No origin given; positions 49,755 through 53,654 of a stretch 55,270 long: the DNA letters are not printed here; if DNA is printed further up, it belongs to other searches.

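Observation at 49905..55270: Giant open reading frame (at least 1788 codons, still open at the window edge) that the supplied ORF track does not list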

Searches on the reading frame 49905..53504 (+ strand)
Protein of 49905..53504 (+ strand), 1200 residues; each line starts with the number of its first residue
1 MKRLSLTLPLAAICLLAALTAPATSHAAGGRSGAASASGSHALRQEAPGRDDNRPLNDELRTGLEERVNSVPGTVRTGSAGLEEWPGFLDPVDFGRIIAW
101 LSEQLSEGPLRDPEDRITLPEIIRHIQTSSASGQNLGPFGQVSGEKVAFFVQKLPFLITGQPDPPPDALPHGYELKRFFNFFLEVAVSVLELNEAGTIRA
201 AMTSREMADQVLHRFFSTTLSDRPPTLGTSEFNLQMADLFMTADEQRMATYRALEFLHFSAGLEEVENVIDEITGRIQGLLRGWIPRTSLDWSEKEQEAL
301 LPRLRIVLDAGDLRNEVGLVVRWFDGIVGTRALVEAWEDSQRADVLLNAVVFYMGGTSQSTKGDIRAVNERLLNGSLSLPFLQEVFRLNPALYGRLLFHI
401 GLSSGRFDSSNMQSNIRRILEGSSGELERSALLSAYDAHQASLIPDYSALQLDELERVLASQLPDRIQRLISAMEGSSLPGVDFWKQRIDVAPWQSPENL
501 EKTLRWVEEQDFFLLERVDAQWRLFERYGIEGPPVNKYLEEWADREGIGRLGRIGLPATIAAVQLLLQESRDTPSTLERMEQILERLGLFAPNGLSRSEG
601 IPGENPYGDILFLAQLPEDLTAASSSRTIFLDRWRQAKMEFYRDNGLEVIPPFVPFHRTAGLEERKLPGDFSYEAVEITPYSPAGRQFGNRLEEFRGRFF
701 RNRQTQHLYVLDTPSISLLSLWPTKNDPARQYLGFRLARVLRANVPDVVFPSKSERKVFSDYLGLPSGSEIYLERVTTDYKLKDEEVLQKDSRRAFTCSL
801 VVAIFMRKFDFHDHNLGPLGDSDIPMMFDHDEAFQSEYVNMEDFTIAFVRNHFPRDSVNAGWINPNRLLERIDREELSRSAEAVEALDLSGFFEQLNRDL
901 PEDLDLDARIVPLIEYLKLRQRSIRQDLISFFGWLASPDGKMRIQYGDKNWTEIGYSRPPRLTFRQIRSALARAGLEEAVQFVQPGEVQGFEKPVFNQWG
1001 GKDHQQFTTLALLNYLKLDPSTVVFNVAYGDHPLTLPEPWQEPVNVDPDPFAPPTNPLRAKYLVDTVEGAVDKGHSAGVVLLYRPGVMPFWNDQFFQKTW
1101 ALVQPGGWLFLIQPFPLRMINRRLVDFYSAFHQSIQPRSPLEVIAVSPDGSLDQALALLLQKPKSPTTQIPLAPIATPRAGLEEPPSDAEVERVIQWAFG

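Call 45: search_protein_representatives(protein=window:49905-53504:+)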
Query: 1200 residues. Proteins with E-value up to 0.001 (for the whole library): 61; up to 1e-10: 48; up to 1e-30: 13. The best 61 are listed.
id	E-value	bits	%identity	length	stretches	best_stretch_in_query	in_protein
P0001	0.0e+00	2740.5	100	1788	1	1-1200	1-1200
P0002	2.3e-79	283.7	67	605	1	57-267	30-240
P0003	3.7e-68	246.6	47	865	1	649-979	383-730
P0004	4.4e-43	163.5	40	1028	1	659-935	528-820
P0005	5.7e-42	159.8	34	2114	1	254-666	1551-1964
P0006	1.8e-41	158.2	37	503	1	663-933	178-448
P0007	2.7e-38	147.7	38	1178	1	669-928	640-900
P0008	7.4e-38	146.2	35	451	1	685-943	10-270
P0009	1.6e-37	145.1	30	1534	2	270-663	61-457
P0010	2.0e-35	138.1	35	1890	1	685-972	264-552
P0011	2.0e-34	134.8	41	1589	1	660-939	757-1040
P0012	4.1e-33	130.5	40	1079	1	719-935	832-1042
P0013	2.3e-32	128.0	41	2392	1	691-937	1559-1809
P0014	2.5e-30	121.3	34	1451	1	673-933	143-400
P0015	1.7e-28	115.2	37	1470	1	722-951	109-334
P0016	4.6e-28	113.7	34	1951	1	707-981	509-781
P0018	1.5e-25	105.4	37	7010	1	691-906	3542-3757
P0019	3.1e-25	104.4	34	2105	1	659-980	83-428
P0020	4.6e-25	103.8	36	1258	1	686-937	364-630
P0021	4.7e-25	103.8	36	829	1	687-937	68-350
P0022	6.2e-25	103.4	42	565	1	79-228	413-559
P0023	7.0e-24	99.9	34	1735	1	682-915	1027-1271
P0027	1.7e-22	95.3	31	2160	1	682-932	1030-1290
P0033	5.8e-19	83.6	33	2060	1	721-932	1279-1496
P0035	4.0e-18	80.9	30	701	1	260-580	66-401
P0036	6.4e-18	80.2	37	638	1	687-857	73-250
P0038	6.6e-17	76.8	41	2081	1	704-854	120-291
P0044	4.4e-15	70.8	32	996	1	720-934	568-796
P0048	1.4e-12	62.5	33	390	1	60-258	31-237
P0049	2.9e-10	54.8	31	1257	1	999-1166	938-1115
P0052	4.3e-08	47.6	25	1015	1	323-664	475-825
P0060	5.0e-04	34.2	37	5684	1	725-838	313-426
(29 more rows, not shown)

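Call 50: list_cluster_members(proteins=[P0002, P0003, P0005, P0009, P0019, P0023, P0036, P0038, P0018, P0013])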
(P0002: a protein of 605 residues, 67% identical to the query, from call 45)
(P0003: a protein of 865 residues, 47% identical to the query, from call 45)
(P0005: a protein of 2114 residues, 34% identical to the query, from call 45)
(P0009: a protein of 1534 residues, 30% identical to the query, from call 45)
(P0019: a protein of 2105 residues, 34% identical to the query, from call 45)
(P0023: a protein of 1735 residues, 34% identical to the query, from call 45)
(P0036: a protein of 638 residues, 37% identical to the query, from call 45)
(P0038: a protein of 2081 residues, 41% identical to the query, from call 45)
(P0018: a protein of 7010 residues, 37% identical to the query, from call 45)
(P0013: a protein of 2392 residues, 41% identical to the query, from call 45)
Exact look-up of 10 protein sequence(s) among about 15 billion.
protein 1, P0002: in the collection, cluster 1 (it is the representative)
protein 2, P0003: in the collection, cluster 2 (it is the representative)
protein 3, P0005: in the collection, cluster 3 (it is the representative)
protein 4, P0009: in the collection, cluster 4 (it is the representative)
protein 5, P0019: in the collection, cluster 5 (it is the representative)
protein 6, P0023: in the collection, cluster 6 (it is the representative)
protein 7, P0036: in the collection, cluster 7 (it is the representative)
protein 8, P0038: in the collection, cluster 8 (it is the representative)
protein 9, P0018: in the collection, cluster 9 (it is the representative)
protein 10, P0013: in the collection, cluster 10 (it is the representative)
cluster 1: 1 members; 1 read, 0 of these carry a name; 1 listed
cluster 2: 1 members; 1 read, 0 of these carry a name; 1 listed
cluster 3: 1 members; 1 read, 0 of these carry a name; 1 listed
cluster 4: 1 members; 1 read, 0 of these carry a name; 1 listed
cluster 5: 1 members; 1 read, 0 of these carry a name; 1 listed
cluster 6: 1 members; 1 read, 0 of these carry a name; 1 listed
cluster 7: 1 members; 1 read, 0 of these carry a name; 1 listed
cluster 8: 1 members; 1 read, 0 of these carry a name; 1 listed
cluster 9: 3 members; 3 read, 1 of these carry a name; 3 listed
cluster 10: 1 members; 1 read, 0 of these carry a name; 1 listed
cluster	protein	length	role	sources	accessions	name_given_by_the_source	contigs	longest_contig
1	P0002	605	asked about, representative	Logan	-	-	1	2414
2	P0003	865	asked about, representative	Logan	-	-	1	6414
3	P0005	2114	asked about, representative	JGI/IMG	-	-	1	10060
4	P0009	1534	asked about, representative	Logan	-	-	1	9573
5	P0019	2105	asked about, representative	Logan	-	-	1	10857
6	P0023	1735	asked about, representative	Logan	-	-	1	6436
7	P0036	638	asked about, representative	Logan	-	-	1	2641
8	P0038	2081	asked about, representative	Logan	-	-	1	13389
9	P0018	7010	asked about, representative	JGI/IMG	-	-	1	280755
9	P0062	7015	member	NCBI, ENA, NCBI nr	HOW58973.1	MAG TPA: HPr family phosphocarrier protein [Candidatus Omnitrophota bacterium] | HPr family phosphocarrier protein [Candidatus Omnitrophota bacterium]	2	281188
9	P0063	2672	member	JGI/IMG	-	-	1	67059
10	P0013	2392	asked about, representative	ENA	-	-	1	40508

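Call 51: find_encoding_contigs(protein=P0009, flank=10000, max_places=3)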
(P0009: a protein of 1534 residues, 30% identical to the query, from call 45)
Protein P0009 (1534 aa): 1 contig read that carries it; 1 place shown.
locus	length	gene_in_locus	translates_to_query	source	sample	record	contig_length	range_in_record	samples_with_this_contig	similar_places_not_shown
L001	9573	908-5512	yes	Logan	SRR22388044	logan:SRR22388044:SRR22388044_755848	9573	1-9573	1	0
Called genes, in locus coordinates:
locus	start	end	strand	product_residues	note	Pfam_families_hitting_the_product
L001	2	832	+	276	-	?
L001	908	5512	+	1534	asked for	PF08335:GlnD_UR_UTase (weak), PF03602:Cons_hypoth95 (weak), PF05175:MTS, PF06325:PrmA, PF08241:Methyltransf_11 (weak), PF12847:Methyltransf_18 (weak), PF13649:Methyltransf_25, PF13847:Methyltransf_31 (weak), +1 more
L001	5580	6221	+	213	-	PF10543:ORF6N, PF12836:HHH_3, PF14520:HHH_5 (faint), PF00633:HHH (faint)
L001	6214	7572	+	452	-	PF13567:DUF4131, PF03772:Competence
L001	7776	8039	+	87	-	PF07238:PilZ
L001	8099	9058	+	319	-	PF07719:TPR_2 (faint), PF13424:TPR_12 (faint), PF13428:TPR_14 (faint), PF13432:TPR_16 (weak), PF13181:TPR_8 (faint), PF13525:YfiO, PF14559:TPR_19 (weak), PF13174:TPR_6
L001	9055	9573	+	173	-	?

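Call 52: find_encoding_contigs(protein=P0019, flank=10000, max_places=3)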
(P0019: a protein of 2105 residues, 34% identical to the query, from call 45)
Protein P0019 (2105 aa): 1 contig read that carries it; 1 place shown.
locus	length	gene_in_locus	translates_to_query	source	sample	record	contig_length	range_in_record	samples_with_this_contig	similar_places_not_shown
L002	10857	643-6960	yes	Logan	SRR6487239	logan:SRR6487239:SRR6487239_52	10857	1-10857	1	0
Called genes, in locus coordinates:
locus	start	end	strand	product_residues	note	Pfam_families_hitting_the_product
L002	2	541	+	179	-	?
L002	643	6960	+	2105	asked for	-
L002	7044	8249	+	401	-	PF01676:Metalloenzyme, PF10143:PhosphMutase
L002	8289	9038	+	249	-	PF00696:AA_kinase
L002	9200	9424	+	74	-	-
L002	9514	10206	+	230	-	-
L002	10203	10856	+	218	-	?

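Call 54: find_encoding_contigs(protein=P0038, flank=10000, max_places=2)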
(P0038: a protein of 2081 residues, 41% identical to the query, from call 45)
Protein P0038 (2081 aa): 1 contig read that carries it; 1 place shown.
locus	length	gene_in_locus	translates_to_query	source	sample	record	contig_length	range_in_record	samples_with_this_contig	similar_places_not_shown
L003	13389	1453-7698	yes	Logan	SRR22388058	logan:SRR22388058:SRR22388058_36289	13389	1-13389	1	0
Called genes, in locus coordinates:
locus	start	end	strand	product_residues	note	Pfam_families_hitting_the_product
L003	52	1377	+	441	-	PF00070:Pyr_redox (faint), PF00890:FAD_binding_2 (weak), PF01134:GIDA (faint), PF01266:DAO (faint), PF01593:Amino_oxidase, PF07992:Pyr_redox_2 (weak), PF12831:FAD_oxidored (weak), PF13450:NAD_binding_8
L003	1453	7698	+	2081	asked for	-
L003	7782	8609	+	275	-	PF00348:polyprenyl_synt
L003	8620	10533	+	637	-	PF13292:DXP_synthase_N, PF00456:Transketolase_N, PF02779:Transket_pyr, PF02780:Transketolase_C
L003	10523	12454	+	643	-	PF07678:TED_complement (faint), PF00432:Prenyltrans (faint), PF13249:SQHop_cyclase_N, PF13243:SQHop_cyclase_C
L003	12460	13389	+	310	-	?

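Call 55: find_encoding_contigs(protein=P0027, flank=10000, max_places=2)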
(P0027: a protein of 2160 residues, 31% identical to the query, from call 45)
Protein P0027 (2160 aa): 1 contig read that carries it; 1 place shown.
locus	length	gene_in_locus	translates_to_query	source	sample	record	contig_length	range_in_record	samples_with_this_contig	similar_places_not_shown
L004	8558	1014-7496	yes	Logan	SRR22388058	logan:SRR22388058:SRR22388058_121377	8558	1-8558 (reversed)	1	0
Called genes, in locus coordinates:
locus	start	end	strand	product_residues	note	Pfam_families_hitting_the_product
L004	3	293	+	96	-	?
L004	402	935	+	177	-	PF01625:PMSR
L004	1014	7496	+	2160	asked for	PF00481:PP2C (faint), PF07228:SpoIIE (faint), PF01738:DLH (weak), PF05448:AXE1 (weak), PF12697:Abhydrolase_6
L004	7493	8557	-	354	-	?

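Call 56: find_encoding_contigs(protein=P0033, flank=10000, max_places=2)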
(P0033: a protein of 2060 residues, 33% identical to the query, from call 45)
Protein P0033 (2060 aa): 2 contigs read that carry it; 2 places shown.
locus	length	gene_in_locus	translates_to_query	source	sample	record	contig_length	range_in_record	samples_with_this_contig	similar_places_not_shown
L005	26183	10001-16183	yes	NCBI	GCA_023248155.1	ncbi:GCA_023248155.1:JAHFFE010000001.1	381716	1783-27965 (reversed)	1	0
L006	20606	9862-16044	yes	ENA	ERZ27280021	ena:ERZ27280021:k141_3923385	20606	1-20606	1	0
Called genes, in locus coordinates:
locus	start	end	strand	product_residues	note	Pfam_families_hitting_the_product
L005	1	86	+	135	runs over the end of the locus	-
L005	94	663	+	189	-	PF07638:Sigma70_ECF (weak), PF04542:Sigma70_r2, PF08281:Sigma70_r4_2, PF04545:Sigma70_r4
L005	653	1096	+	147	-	PF13490:zf-HC2 (weak)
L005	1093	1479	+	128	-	-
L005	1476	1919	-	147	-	-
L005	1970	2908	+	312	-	PF00294:PfkB, PF01256:Carb_kinase (weak), PF08543:Phos_pyr_kin (weak)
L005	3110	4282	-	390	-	PF04055:Radical_SAM, PF06969:HemN_C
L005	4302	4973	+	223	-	PF07610:DUF1573, PF22544:HYDIN_VesB_CFA65-like_Ig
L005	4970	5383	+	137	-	PF00581:Rhodanese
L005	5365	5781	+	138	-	PF07291:MauE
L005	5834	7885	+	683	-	PF13520:AA_permease_2, PF00324:AA_permease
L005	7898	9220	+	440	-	PF00270:DEAD, PF00271:Helicase_C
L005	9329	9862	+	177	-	PF01625:PMSR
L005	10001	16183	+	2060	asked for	PF00481:PP2C (faint), PF13672:PP2C_2 (faint), PF01738:DLH (weak), PF12697:Abhydrolase_6 (weak), PF00583:Acetyltransf_1, PF08445:FR47 (weak), PF13508:Acetyltransf_7, PF13673:Acetyltransf_10, +1 more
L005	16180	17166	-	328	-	PF03486:HI0933_like, PF22780:HI0933_like_1st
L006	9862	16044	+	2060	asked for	PF00481:PP2C (faint), PF13672:PP2C_2 (faint), PF01738:DLH (weak), PF12697:Abhydrolase_6 (weak), PF00583:Acetyltransf_1, PF08445:FR47 (weak), PF13508:Acetyltransf_7, PF13673:Acetyltransf_10, +1 more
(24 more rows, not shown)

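Call 57: find_encoding_contigs(protein=P0004, flank=10000, max_places=2)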
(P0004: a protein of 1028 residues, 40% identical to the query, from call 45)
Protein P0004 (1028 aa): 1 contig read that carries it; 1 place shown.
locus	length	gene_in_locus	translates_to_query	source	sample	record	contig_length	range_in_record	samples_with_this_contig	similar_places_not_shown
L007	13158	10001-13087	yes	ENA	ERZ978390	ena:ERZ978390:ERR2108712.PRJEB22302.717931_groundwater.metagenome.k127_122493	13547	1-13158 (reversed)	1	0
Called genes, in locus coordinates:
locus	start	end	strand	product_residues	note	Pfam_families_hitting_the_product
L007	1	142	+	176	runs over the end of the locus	?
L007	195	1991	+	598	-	PF05157:MshEN, PF00437:T2SSE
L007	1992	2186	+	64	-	-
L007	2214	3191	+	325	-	PF02558:ApbA, PF08546:ApbA_C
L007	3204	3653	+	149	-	PF02681:DUF212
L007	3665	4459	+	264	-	PF01476:LysM, PF03734:YkuD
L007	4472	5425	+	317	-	PF03255:ACCA, PF01039:Carboxyl_trans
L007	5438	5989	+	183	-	PF02572:CobA_CobO_BtuR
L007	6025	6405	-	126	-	PF00072:Response_reg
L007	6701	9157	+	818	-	PF00133:tRNA-synt_1, PF09334:tRNA-synt_1g, PF13603:tRNA-synt_1_2, PF00133:tRNA-synt_1, PF09334:tRNA-synt_1g (weak), PF08264:Anticodon_1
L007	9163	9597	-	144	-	PF13470:PIN_3, PF16289:PIN_12 (weak)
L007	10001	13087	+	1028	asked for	-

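Call 73: list_cluster_members(proteins=[P0033, P0004, P0011, P0015, P0016, P0020, P0021, P0027, P0044, P0049])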
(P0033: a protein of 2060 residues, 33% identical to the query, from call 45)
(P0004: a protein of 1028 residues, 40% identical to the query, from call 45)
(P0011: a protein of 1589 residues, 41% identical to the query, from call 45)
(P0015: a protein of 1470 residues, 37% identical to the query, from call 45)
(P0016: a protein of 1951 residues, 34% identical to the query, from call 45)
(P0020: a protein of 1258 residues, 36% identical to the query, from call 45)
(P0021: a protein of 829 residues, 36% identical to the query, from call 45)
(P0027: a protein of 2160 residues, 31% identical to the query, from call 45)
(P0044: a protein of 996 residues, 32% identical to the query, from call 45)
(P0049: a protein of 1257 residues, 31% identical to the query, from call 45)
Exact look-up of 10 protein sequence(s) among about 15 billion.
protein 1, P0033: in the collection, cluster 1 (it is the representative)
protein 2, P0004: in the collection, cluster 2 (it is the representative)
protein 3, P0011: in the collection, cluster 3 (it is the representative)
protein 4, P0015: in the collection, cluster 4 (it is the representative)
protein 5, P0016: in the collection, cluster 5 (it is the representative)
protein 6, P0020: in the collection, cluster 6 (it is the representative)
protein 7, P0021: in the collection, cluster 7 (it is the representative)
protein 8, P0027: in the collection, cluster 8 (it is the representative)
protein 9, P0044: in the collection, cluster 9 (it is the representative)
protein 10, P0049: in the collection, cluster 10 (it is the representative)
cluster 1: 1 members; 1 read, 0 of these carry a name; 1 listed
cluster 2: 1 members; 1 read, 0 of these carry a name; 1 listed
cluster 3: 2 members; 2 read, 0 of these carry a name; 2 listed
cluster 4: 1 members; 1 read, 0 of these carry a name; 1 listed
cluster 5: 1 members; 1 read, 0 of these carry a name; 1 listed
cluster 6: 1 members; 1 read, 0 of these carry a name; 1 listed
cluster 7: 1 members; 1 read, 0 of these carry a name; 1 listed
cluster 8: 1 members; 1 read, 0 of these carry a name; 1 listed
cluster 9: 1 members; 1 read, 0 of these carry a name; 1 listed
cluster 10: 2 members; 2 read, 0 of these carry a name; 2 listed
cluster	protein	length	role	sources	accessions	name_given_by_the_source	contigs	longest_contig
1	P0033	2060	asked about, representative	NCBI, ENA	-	-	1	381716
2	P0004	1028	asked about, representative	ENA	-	-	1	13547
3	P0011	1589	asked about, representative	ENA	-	-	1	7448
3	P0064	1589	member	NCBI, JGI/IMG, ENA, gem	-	-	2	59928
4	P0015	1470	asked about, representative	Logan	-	-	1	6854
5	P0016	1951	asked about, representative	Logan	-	-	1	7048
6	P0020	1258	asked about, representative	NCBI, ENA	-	-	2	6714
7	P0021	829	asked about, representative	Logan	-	-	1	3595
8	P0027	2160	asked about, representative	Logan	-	-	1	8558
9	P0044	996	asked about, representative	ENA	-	-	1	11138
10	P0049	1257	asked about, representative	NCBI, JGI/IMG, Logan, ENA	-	-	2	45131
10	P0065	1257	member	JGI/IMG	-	-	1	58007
